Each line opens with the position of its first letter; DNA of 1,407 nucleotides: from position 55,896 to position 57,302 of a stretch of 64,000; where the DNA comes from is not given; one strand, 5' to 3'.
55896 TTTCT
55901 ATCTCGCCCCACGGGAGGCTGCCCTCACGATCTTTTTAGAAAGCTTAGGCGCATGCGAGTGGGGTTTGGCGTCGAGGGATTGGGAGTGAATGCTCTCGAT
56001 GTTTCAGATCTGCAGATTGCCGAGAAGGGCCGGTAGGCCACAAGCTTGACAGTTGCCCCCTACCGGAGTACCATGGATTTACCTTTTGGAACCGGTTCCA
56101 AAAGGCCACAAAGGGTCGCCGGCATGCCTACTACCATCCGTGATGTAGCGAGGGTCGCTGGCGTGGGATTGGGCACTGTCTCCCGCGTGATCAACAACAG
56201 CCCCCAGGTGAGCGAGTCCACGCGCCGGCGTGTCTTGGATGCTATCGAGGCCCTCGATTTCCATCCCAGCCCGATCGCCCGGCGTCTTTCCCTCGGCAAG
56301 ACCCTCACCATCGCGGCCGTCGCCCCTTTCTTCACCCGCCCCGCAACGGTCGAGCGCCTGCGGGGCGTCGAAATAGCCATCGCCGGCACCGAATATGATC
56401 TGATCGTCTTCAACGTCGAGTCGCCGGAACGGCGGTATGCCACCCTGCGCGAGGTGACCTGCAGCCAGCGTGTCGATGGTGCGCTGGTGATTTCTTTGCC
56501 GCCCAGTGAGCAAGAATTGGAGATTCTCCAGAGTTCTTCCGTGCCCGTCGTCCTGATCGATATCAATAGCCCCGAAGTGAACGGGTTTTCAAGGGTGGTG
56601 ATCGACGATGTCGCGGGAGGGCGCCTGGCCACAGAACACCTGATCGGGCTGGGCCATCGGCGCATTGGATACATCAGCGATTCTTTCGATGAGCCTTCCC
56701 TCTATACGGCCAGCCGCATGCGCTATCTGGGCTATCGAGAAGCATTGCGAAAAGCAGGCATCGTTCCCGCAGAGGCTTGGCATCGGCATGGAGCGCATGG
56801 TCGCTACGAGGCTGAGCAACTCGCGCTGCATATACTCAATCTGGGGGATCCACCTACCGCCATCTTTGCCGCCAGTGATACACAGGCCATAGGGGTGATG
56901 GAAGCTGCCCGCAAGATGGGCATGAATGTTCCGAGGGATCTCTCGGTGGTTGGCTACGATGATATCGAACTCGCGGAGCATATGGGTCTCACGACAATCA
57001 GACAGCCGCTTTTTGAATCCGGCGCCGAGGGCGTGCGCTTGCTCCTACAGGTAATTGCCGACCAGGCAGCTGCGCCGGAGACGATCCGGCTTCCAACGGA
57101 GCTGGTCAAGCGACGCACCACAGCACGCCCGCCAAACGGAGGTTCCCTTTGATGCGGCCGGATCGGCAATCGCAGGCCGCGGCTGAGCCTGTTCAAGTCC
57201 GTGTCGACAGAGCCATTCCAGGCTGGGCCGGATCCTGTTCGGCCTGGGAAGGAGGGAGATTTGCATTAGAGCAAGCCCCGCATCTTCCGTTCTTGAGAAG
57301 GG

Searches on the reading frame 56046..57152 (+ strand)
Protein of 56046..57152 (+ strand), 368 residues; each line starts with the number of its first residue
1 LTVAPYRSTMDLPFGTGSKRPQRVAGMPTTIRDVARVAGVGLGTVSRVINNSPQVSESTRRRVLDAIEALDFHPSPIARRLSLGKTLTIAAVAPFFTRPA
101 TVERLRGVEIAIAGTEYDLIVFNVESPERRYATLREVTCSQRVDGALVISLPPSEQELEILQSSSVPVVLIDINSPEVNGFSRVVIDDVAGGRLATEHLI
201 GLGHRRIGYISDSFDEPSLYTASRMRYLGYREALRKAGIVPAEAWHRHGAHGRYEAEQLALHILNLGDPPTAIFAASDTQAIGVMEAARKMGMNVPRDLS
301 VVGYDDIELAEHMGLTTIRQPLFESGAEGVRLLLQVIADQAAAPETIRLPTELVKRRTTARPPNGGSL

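Call 4: search_protein_families(library=pfam, proteins=[window:56046-57152:+], max_evalue=0.01)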
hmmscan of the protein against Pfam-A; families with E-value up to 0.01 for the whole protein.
window:56046-57152:+ (368 aa): 4 families
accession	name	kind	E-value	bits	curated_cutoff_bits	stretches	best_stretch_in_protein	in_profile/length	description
PF13377.12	Peripla_BP_3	-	1.4e-35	123.3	26.5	1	196-359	1-167/167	Periplasmic binding protein-like domain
PF00532.27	Peripla_BP_1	-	1.3e-18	67.9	22.2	1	88-356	3-280/281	Periplasmic binding proteins and sugar binding domain of LacI family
PF00356.27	LacI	-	2e-18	66.4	27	1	30-75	1-46/46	Bacterial regulatory proteins, lacI family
PF13407.12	Peripla_BP_4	-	0.00014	21.9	35.1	1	158-306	73-218/258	Periplasmic binding protein domain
